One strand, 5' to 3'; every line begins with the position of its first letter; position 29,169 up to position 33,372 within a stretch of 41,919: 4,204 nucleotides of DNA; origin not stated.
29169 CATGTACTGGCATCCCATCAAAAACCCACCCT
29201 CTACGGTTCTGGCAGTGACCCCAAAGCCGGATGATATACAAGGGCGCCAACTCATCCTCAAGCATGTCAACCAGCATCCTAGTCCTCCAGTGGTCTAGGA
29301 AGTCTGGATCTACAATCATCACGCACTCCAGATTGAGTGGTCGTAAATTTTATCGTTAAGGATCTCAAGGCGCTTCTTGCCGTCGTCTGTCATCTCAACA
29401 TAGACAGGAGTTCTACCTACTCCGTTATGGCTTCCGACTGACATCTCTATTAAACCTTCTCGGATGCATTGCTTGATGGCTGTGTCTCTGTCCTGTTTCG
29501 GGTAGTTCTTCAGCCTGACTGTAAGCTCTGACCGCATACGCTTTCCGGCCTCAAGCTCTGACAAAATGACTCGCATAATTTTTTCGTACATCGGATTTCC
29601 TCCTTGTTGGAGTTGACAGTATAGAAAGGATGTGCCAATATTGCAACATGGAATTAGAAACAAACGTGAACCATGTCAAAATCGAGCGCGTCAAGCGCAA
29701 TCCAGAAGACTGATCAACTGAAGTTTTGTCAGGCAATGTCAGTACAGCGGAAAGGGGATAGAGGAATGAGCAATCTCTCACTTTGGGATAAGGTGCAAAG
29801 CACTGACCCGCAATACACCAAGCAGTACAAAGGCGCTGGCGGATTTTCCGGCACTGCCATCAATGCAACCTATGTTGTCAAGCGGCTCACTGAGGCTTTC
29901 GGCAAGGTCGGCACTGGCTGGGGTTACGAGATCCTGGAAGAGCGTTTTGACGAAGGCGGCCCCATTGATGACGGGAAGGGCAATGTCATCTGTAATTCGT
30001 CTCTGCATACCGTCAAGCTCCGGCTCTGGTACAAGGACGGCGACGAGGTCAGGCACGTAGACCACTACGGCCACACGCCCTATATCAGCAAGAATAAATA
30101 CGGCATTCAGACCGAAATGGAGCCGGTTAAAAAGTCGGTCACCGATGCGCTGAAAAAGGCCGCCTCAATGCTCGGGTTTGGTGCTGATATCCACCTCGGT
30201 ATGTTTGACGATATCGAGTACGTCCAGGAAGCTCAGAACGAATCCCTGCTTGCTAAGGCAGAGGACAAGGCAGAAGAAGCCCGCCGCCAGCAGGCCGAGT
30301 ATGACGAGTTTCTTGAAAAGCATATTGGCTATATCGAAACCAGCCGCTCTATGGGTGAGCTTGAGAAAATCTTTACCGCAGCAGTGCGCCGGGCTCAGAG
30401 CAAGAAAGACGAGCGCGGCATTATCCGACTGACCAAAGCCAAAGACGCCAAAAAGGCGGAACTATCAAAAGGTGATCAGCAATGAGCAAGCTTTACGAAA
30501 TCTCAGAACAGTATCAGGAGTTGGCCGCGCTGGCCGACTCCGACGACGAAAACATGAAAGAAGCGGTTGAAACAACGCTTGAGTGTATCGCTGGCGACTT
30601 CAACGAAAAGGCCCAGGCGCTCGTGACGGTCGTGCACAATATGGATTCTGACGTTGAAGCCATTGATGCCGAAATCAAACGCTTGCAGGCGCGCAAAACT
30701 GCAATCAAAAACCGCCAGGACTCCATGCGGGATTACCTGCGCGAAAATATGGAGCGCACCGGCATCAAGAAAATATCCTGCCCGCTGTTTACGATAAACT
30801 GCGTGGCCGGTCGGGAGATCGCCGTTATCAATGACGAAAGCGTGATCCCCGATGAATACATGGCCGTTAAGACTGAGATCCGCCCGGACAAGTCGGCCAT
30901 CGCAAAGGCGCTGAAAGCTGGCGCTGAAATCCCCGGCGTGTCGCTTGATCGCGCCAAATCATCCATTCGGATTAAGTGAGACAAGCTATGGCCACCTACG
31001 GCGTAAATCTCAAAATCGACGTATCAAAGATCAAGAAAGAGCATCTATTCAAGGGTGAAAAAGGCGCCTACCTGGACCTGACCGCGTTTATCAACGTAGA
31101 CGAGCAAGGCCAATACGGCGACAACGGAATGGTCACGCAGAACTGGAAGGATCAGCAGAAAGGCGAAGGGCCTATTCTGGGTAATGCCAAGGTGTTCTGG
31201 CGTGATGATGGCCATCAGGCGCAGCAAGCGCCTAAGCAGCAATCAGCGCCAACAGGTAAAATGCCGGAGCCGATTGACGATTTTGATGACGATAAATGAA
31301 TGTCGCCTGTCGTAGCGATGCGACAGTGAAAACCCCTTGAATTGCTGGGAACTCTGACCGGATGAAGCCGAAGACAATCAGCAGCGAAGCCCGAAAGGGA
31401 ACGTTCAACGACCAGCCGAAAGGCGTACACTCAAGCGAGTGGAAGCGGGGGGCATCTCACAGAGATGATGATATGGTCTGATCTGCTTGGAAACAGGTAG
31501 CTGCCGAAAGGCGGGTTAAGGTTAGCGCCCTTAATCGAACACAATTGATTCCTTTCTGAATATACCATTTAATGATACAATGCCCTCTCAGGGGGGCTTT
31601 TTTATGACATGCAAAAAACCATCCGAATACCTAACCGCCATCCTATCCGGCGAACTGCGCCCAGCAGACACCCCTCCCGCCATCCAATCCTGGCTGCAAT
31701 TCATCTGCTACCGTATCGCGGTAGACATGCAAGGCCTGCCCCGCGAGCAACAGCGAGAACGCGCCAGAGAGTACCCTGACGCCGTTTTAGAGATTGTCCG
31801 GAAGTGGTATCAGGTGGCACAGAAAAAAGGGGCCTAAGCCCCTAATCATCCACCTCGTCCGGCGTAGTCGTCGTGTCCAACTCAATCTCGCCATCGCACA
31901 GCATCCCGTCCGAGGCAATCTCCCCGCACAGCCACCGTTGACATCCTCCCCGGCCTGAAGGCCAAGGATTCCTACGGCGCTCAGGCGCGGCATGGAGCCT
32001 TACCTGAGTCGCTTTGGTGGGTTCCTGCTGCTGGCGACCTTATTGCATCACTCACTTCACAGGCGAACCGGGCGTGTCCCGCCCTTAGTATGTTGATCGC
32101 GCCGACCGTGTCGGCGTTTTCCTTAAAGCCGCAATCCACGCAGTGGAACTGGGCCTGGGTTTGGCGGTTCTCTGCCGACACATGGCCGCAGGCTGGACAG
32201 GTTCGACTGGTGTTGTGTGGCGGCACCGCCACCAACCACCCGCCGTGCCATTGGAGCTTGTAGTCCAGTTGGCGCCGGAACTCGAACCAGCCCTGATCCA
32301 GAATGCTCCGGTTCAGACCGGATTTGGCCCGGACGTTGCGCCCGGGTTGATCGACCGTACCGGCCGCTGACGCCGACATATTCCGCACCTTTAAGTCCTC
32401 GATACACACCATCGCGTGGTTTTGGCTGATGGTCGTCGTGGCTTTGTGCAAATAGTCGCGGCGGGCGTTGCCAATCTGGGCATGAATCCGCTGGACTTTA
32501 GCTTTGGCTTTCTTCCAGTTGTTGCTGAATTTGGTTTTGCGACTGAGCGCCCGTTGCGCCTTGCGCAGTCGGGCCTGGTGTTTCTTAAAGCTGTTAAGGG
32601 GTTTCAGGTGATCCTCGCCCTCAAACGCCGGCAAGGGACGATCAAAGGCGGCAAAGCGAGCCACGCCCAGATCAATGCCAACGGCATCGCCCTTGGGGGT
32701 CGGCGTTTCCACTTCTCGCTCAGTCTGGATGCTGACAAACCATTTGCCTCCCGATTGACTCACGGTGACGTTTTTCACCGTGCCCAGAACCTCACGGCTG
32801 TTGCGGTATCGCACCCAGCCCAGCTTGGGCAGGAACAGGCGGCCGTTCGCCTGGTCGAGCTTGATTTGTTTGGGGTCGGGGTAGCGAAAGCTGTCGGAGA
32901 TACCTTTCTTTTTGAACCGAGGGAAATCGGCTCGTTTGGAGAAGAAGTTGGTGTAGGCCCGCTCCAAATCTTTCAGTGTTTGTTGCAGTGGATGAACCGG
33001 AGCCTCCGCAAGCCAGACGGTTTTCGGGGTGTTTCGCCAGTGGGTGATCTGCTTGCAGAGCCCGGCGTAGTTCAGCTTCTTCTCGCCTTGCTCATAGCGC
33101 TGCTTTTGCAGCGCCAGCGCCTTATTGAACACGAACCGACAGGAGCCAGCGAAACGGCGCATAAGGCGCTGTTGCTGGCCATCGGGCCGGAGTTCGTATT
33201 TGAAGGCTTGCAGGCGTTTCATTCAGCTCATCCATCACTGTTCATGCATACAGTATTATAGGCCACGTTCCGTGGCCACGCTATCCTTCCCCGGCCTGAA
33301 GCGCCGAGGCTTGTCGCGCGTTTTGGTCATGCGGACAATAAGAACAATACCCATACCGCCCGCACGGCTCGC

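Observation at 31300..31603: Roughly 300-nt hairpin-rich non-coding stretch with three GAAA-capped stems, ending in a strong terminator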

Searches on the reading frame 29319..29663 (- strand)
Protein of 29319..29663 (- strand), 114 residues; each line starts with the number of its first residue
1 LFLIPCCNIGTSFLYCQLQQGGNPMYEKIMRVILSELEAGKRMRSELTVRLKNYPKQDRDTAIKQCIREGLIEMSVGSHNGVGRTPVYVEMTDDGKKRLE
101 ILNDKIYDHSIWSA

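Call 9: search_protein_families(library=pfam, proteins=[window:29319-29663:-], max_evalue=0.01)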
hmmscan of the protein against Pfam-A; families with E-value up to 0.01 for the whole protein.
window:29319-29663:- (114 aa): 1 family
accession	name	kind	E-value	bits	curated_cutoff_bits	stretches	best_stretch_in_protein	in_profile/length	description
PF10711.15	DUF2513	-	6.2e-05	23.7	29.6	1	30-113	7-88/100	Hypothetical protein (DUF2513)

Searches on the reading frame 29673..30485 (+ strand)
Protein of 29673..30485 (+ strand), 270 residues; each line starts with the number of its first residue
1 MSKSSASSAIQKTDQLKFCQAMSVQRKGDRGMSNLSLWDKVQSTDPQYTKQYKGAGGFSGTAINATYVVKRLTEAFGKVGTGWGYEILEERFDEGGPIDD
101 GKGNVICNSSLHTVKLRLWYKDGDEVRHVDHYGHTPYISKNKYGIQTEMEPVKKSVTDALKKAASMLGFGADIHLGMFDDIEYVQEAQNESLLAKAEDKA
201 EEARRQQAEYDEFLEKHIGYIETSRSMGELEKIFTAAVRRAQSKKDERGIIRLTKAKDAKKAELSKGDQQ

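Call 9: search_protein_families(library=pfam, proteins=[window:29673-30485:+], max_evalue=0.01)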
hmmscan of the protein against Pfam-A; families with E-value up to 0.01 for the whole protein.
window:29673-30485:+ (270 aa): 1 family
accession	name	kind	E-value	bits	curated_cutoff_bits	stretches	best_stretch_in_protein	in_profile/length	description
PF04098.21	Rad52_Rad22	-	5e-07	30.2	20.3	1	43-170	12-131/153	Rad52/22 family double-strand break repair protein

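Call 10: search_protein_families(library=phrogs, proteins=[window:29673-30485:+], max_evalue=0.001)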
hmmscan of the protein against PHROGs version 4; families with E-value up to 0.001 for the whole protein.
window:29673-30485:+ (270 aa): 3 families
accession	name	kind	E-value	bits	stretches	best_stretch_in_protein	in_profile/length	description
phrog_7838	-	DNA, RNA and nucleotide metabolism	1.1e-78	265.2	1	32-268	3-237/242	exonuclease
phrog_2489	-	DNA, RNA and nucleotide metabolism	1.3e-62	213.2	1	21-240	451-683/728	exonuclease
phrog_7792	-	unknown function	4.3e-22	79.7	1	31-207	6-173/255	-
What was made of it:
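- On Bacterial-type SSB (Pfam PF00436), as the host gene of the window's copy: No Pfam or PHROG hit (calls 9, 10).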

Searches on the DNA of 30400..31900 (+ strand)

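Call 4: search_rna_families(source=window, start=31150, end=31700, threshold=evalue, max_evalue=1, show_alignments=3)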
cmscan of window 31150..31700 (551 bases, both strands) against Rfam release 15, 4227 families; matches with E-value up to 1: 2.
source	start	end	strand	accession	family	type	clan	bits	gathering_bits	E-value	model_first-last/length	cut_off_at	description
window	31272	31500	+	RF00028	Intron_gpI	Intron;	-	86.8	50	8e-23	1-253/253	no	Group I catalytic intron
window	31363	31472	+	RF02851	Ysr283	Gene; antisense;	-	12.1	58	0.55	1-253/253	no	Yersinia sRNA 283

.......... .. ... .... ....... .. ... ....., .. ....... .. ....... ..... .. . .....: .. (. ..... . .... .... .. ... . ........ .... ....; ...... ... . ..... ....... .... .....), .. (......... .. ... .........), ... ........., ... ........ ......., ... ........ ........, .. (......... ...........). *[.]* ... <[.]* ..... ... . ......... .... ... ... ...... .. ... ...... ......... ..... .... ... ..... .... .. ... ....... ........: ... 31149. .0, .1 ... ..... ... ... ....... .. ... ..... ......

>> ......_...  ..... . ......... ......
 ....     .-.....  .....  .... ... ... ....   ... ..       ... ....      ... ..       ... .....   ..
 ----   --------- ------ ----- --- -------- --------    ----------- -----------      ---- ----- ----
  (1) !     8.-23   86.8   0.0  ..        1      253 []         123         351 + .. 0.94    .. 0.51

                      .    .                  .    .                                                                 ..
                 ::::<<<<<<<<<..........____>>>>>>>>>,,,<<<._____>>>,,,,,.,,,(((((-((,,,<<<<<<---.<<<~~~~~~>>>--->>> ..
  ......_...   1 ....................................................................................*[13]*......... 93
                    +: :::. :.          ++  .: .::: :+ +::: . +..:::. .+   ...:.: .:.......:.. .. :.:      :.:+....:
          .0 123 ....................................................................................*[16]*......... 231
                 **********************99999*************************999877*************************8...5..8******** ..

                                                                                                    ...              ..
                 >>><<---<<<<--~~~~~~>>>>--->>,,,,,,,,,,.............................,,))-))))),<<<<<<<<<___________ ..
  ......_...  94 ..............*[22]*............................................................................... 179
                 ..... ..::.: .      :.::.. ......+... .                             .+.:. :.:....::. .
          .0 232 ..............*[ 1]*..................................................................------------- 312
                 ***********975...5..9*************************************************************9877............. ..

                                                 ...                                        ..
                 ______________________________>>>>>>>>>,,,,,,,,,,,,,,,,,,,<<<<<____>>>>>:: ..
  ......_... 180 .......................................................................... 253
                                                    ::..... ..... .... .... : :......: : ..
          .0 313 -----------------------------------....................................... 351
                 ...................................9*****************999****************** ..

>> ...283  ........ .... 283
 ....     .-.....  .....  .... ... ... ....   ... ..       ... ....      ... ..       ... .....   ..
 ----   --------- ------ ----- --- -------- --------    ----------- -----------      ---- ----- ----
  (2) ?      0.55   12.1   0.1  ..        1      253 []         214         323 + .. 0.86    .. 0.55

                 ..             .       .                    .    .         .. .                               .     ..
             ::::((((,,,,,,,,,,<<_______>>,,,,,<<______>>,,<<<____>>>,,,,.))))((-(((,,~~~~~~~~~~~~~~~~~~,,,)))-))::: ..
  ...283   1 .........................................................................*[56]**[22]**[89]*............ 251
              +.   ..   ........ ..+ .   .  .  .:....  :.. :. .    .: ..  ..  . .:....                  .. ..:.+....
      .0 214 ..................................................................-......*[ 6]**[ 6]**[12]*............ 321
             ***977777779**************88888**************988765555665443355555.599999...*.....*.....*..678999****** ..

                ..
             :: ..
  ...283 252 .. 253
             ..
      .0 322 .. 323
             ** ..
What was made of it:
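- Full-length match to the group I intron model, and no other Rfam family at E < 0.5 (call 4).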

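Call 5: search_dna_similar(query=window:30400-31900:+, collection=phages, mode=near, max_rows=30)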
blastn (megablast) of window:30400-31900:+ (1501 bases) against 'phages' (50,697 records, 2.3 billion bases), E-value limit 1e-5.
No match.

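Call 39: search_dna_similar(query=window:31294-31547:+, collection=phages, mode=distant, max_rows=30, max_evalue=0.001)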
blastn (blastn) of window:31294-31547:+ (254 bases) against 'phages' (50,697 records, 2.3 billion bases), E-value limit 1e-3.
Records with a match: 371; places in all: 417; records where one place covers at least 80% of the query: 3.
Best place of each record, by identity: 90-95% 2; 80-90% 105; 60-80% 264.
By first word of the organism name: Staphylococcus 92; Escherichia 56; Pseudomonas 50; Bacillus 41; Vibrio 37; Klebsiella 21; Campylobacter 11; Prevotella 9; Salmonella 8; Acinetobacter 7; and 20 more.
By host as written in the record: - 52; Pseudomonas aeruginosa 23; Staphylococcus aureus 20; Escherichia coli 19; Campylobacter jejuni 10; Prevotella sp. 9; Pseudomonas aeruginosa PAO1 8; Staphylococcus xylosus M1997-2/10 8; and 124 more.
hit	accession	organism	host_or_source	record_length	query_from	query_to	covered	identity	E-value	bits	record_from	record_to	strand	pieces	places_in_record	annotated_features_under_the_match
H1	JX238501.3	Bacillus phage phiAGATE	Bacillus pumilus GL1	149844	36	252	85%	72.2%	1e-24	119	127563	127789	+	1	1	putative large terminase subunit-like protein 2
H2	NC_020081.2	Bacillus phage phiAGATE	Bacillus pumilus GL1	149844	36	252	85%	72.2%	1e-24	119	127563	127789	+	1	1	terminase large subunit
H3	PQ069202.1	Bacillus phage C30-1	Bacillus sp. C30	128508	36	240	81%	70.2%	3e-13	81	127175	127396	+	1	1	record has no annotation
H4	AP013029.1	Bacillus phage phiNIT1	Bacillus subtilis (natto)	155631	36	222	74%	73.5%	2e-21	107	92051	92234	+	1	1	none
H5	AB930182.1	Bacillus phage SPG24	Bacillus subtilis G24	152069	36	222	74%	73.5%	2e-21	107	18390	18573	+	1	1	none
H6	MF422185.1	Bacillus phage BSP10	Bacillus subtilis ATCC 15245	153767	36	222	74%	73.5%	2e-21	107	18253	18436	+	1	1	none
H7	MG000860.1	Bacillus phage BSP9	Bacillus subtilis ATCC 15245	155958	36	222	74%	73.5%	2e-21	107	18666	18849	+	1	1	none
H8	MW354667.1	Bacillus phage BSTP3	Bacillus subtilis KCCM12511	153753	36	222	74%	73.5%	2e-21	107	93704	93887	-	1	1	DNA polymerase | ribonucleoside-diphosphate reductase 1 subunit beta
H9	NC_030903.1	Bacillus phage SPG24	Bacillus subtilis G24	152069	36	222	74%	73.5%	2e-21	107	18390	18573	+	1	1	hypothetical protein (x2)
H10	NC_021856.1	Bacillus phage phiNIT1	Bacillus subtilis (natto)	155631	36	222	74%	73.5%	2e-21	107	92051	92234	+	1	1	none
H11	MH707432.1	Bacillus phage BSP15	Bacillus subtilis KACC 17797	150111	36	222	74%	73.5%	2e-21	107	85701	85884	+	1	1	none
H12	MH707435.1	Bacillus phage BSP21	Bacillus subtilis KACC 17797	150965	36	222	74%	73.5%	2e-21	107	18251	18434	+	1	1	none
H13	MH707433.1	Bacillus phage BSP18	Bacillus subtilis KACC 17797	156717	36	222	74%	73.5%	2e-21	107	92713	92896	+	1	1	none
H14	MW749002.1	Bacillus phage vB_BspH_Mawwa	Bacillus sp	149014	36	222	74%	71.6%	2e-21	107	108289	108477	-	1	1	none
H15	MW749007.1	Bacillus phage vB_BspH_TimeGriffin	Bacillus sp.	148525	36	222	74%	71.6%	2e-21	107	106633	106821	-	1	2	none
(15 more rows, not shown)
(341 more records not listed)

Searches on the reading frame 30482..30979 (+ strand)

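Call 9: search_protein_families(library=pfam, proteins=[window:30482-30979:+], max_evalue=0.01)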
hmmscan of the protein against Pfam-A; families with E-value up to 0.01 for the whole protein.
window:30482-30979:+ (165 aa): 1 family
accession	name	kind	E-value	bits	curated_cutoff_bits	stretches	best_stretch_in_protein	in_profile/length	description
PF05565.16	Sipho_Gp157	-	1.4e-47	162.2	28.6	1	3-165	1-162/162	Siphovirus Gp157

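Call 10: search_protein_families(library=phrogs, proteins=[window:30482-30979:+], max_evalue=0.001)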
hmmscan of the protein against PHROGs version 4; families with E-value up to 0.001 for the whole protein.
window:30482-30979:+ (165 aa): 3 families
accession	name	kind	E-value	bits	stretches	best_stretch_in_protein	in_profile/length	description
phrog_253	-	DNA, RNA and nucleotide metabolism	4.9e-51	173.9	1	1-165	6-167/169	Mu Gam-like end protection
phrog_20203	-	unknown function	2.3e-07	31.8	1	90-157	1-68/75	-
phrog_6244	-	unknown function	3.7e-07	31.6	1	56-111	15-70/107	-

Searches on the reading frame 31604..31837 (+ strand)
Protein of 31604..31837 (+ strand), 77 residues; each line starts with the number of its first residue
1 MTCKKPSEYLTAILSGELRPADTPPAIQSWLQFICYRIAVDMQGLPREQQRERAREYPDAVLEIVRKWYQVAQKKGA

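Call 9: search_protein_families(library=pfam, proteins=[window:31604-31837:+], max_evalue=0.01)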
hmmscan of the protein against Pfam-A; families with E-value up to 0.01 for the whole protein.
window:31604-31837:+ (77 aa): 0 families

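Call 10: search_protein_families(library=phrogs, proteins=[window:31604-31837:+], max_evalue=0.001)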
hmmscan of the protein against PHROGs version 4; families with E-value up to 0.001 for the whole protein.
window:31604-31837:+ (77 aa): 0 families

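Call 71: search_protein_families(library=pfam, proteins=[window:31604-31834:+], max_evalue=0.01)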
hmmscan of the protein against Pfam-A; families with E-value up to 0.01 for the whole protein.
seq(77 aa): 0 families
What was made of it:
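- Tried and rejected: Pfam on the downstream endonuclease gave no hit (call 71).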

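Call 73: search_protein_families(library=phrogs, proteins=[window:31604-31834:+], max_evalue=0.01)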
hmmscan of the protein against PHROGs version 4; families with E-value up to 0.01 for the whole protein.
seq(77 aa): 0 families

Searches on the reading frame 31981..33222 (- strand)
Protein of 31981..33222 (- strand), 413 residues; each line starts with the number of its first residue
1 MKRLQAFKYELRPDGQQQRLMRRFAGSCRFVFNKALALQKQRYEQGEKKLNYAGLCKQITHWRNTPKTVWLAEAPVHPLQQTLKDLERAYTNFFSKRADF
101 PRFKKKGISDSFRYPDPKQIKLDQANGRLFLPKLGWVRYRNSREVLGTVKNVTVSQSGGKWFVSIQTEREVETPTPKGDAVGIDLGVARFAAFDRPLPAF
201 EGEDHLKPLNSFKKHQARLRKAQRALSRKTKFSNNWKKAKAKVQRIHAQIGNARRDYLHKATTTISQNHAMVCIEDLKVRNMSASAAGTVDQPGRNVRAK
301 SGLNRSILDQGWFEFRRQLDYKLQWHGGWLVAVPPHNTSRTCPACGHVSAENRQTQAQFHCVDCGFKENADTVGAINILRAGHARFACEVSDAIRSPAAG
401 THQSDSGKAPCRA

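Call 9: search_protein_families(library=pfam, proteins=[window:31981-33222:-], max_evalue=0.01)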
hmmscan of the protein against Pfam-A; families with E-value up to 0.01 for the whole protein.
window:31981-33222:- (413 aa): 3 families
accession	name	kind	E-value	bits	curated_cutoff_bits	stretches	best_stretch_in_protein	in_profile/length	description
PF01385.25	OrfB_IS605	-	7.4e-27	94.4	30.5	1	165-284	2-118/120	Probable transposase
PF07282.18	Cas12f1-like_TNB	-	6.9e-22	77.8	26.3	1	312-378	1-60/60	Cas12f1-like, TNB domain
PF12323.14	HTH_OrfB_IS605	-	2.1e-17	62.8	21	1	1-48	1-47/47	Helix-turn-helix domain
